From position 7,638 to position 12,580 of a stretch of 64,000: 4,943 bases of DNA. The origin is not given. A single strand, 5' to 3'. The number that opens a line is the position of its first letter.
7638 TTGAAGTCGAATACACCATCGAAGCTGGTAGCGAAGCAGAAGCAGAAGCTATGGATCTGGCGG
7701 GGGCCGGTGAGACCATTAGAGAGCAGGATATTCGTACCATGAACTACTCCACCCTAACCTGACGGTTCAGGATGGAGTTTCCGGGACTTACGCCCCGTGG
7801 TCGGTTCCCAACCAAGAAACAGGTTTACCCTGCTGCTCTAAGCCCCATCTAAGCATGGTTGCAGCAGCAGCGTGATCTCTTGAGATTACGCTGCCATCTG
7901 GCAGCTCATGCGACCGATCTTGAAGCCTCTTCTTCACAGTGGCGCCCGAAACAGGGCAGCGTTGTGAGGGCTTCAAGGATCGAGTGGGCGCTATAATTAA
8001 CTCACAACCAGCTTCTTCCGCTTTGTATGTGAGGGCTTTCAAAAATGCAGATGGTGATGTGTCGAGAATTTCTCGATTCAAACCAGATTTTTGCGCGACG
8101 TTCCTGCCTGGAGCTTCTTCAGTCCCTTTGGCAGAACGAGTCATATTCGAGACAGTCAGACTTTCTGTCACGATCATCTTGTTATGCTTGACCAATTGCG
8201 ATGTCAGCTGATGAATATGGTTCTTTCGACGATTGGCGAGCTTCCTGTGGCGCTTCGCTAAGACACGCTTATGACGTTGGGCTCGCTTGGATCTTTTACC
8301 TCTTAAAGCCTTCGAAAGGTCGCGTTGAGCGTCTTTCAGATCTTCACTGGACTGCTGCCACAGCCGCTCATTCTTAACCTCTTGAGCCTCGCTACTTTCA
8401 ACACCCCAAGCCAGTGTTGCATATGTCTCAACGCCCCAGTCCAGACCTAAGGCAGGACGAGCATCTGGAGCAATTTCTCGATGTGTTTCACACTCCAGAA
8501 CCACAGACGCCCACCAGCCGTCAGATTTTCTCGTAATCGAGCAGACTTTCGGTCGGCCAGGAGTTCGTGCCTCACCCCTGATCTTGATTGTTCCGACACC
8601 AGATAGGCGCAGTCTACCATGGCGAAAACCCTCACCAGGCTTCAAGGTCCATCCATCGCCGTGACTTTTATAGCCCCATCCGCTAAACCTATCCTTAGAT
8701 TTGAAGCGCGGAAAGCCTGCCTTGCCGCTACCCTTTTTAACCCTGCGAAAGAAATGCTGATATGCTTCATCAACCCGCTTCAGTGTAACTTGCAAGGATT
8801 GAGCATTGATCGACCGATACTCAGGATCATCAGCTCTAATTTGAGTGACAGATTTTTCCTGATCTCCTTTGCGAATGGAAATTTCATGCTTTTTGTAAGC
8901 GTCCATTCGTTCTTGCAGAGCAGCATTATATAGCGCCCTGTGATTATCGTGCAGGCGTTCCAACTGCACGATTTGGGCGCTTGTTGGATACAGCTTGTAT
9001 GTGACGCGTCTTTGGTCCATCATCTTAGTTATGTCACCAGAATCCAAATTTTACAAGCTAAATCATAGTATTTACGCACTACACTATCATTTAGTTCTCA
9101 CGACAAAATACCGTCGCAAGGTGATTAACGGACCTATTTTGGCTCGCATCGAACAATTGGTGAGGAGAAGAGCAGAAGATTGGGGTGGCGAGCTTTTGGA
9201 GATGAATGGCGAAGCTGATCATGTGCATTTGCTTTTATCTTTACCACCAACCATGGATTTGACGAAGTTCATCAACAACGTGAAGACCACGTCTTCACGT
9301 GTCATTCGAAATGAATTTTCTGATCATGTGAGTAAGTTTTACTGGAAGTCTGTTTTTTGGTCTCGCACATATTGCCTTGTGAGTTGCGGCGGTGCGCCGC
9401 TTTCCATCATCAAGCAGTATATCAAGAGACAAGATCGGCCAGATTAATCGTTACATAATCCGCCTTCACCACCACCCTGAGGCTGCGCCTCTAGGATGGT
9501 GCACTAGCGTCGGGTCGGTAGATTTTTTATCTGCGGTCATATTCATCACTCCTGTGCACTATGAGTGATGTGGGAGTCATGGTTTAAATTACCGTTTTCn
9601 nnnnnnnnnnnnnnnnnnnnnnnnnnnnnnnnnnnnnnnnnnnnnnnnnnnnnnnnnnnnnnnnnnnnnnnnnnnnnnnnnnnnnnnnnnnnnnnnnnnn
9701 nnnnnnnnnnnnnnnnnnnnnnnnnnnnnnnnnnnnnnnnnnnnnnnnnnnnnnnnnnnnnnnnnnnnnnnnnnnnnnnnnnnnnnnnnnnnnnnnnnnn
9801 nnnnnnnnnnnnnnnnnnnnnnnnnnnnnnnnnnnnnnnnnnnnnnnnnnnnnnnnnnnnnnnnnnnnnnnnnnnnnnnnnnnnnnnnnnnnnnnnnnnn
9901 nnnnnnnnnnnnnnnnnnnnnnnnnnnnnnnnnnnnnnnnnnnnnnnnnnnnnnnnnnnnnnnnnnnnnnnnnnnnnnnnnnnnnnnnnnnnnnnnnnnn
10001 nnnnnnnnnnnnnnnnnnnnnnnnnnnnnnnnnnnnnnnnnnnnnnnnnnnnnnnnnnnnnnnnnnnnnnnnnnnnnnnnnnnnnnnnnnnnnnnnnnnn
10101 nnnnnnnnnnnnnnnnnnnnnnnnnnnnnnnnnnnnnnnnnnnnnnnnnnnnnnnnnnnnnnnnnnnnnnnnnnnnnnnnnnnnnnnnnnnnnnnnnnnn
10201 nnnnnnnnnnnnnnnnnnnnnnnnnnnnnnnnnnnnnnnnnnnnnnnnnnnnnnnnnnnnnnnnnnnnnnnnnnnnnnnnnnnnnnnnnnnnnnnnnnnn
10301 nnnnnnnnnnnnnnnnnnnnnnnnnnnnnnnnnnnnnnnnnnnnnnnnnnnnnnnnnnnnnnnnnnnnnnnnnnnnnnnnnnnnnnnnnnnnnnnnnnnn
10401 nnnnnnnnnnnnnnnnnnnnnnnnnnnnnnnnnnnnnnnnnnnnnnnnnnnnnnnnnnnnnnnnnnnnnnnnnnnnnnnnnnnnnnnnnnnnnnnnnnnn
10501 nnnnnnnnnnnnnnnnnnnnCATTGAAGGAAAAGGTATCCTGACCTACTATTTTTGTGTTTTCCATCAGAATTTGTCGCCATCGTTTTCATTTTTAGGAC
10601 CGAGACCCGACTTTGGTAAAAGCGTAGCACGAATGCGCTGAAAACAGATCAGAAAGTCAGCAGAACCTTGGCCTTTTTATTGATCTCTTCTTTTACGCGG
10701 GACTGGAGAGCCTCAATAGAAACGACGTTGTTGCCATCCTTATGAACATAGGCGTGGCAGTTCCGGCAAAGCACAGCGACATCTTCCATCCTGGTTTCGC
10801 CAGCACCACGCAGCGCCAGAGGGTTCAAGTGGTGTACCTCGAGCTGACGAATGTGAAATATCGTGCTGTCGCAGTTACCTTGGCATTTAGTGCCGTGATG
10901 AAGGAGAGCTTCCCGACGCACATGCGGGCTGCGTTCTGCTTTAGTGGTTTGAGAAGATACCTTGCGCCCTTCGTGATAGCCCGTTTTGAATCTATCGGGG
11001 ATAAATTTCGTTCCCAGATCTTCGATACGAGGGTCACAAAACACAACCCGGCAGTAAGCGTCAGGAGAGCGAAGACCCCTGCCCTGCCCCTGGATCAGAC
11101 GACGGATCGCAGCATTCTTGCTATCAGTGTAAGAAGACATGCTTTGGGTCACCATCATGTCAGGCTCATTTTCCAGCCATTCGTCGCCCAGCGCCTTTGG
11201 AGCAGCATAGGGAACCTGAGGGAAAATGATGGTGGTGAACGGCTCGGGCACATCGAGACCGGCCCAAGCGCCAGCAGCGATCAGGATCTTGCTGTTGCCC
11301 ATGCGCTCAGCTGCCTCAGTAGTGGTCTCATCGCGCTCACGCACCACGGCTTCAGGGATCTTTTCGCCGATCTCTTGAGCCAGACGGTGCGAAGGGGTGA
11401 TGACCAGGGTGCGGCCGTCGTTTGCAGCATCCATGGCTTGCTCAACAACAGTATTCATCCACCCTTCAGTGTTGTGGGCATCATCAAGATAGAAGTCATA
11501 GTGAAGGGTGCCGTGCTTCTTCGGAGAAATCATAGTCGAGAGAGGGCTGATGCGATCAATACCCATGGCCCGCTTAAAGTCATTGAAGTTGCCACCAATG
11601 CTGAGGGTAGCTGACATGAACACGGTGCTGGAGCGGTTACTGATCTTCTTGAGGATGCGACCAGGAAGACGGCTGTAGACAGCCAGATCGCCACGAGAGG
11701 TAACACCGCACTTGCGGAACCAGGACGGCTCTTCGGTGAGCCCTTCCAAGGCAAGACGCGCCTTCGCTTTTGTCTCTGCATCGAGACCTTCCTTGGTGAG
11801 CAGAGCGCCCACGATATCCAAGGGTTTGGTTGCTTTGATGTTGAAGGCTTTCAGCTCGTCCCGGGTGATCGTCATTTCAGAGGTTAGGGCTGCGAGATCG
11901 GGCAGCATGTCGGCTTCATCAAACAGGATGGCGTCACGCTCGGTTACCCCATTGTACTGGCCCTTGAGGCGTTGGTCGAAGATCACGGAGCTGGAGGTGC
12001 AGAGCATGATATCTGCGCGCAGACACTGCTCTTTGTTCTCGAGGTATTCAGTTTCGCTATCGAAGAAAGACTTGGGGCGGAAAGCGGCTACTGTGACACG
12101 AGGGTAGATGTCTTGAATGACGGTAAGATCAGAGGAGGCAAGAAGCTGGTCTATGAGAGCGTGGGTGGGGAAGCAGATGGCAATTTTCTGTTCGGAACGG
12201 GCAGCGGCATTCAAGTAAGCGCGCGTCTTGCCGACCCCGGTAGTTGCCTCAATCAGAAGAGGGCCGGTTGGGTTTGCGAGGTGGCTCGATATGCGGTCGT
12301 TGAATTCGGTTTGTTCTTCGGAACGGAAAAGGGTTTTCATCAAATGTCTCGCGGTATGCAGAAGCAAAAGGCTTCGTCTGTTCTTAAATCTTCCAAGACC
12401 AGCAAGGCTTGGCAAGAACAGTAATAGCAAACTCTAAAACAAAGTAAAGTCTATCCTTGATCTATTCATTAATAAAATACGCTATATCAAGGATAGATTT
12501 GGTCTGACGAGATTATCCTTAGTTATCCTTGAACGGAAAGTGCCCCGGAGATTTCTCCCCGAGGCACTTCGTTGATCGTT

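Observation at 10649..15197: Type IV-A system with a DinG-HNH helicase-nuclease fusion and very compact subunits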

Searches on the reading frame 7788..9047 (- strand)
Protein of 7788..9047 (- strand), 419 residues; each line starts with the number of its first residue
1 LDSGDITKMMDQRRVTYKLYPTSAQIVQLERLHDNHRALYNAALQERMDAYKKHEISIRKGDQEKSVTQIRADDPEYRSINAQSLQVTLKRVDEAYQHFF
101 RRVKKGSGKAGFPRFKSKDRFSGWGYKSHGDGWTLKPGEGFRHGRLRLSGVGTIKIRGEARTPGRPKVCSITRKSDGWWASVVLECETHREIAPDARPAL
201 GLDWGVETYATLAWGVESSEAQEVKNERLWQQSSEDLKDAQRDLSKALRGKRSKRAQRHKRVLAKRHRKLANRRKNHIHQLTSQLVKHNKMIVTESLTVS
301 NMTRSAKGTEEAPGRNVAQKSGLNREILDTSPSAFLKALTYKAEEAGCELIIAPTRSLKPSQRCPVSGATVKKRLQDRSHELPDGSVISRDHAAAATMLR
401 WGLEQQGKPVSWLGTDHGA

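Call 3: search_protein_families(library=pfam, proteins=[window:7788-9047:-], max_evalue=0.01)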
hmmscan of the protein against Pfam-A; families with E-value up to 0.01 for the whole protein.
window:7788-9047:- (419 aa): 3 families
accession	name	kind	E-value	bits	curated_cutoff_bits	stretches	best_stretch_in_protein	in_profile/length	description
PF01385.25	OrfB_IS605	-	2.7e-15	57.1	30.5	1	193-305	12-119/120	Probable transposase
PF12323.14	HTH_OrfB_IS605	-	8e-10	38.5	21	1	11-54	2-45/47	Helix-turn-helix domain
PF07282.18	Cas12f1-like_TNB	-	2.5e-06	28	26.3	1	334-396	3-58/60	Cas12f1-like, TNB domain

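Call 4: search_protein_families(library=ncbifam, proteins=[window:7788-9047:-], max_evalue=0.01)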
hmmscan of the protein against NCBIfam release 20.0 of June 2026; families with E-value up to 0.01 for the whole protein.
window:7788-9047:- (419 aa): 5 families
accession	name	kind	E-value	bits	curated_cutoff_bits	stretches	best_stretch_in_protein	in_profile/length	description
NF040570.1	guided_TnpB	subfamily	3.1e-68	230.8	100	1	16-401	2-389/389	RNA-guided endonuclease TnpB family protein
NF038281.1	IS200_TnpB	exception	1.6e-49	168.9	425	1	15-401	4-358/360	IS200/IS605 family element RNA-guided endonuclease TnpB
NF038192.1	V_cas_c2c8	exception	1.9e-30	106.4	350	1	76-373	146-456/457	type V CRISPR-associated protein C2c8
NF038280.1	IS607_TnpB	exception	1.9e-27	96.3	350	1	105-399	106-389/431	IS607 family element RNA-guided endonuclease TnpB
TIGR01766.2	TIGR01766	domain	2e-05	25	32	1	272-351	3-74/82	IS200/IS605 family accessory protein TnpB-related protein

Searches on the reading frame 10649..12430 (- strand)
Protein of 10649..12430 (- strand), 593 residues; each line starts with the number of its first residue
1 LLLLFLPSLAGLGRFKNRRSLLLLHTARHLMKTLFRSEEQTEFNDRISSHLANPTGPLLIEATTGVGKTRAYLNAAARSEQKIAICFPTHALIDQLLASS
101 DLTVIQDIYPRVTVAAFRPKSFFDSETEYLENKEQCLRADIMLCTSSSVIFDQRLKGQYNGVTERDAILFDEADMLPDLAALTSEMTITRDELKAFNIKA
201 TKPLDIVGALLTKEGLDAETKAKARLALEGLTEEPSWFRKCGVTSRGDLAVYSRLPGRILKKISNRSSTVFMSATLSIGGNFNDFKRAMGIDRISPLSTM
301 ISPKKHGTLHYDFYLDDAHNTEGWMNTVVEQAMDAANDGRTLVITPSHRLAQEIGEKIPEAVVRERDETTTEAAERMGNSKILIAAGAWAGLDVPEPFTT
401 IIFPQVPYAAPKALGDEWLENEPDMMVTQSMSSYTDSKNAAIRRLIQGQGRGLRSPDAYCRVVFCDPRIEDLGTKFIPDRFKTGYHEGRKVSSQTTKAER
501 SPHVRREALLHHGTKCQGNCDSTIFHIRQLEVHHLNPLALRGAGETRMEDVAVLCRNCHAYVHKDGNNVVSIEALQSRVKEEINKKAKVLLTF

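Call 3: search_protein_families(library=pfam, proteins=[window:10649-12430:-], max_evalue=0.01)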
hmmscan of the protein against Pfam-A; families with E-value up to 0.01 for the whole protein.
window:10649-12430:- (593 aa): 4 families
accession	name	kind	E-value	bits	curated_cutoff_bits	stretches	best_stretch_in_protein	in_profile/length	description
PF00270.35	DEAD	-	3.1e-09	37.2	26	1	58-178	17-131/167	DEAD/DEAH box helicase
PF13307.12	Helicase_C_2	-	6.4e-09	36.5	25.3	1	337-471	8-156/170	Helicase C-terminal domain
PF04851.21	ResIII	-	6.6e-07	29.8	22.5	1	38-173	6-134/164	Type III restriction enzyme, res subunit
PF01844.29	HNH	-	6.1e-06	26.7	21.4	1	516-563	1-45/47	HNH endonuclease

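Call 4: search_protein_families(library=ncbifam, proteins=[window:10649-12430:-], max_evalue=0.01)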
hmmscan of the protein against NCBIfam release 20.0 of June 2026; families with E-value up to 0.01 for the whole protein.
window:10649-12430:- (593 aa): 9 families
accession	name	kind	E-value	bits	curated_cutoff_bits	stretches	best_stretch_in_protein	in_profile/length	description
NF053712.1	repair_DEAH_YoaA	equivalog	1.9e-28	99.5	680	2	265-470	387-601/630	DNA repair helicase YoaA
TIGR03117.2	cas_csf4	equivalog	5.3e-21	74.5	400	2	36-102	129-198/800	type IV CRISPR-associated DEAD/DEAH-box helicase Csf4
NF005981.0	PRK08074.1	equivalog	2.4e-14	52.3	789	2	28-118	250-343/931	ATP-dependent DNA helicase DinG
TIGR01407.1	dinG_rel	hypoth_equivalog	2.9e-13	49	547.7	2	36-115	246-327/889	putative DnaQ family exonuclease/DinG family helicase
NF008729.0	PRK11747.1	equivalog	8.9e-12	44.2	598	2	267-469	463-681/703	ATP-dependent DNA helicase DinG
NF005569.0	PRK07246.1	equivalog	5e-08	31.7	794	1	36-109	246-319/820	bifunctional DnaQ family exonuclease/ATP-dependent helicase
TIGR01587.1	cas3_core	equivalog_domain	0.0003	20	102.45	0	58-101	2-50/358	CRISPR-associated helicase Cas3'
NF040563.1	guided_IscB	equivalog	0.001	18.2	175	1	504-583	183-257/314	RNA-guided endonuclease IscB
TIGR03158.1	cas3_cyano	exception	0.0046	16.1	69.1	1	58-96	17-55/357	type I-D CRISPR-associated helicase Cas3'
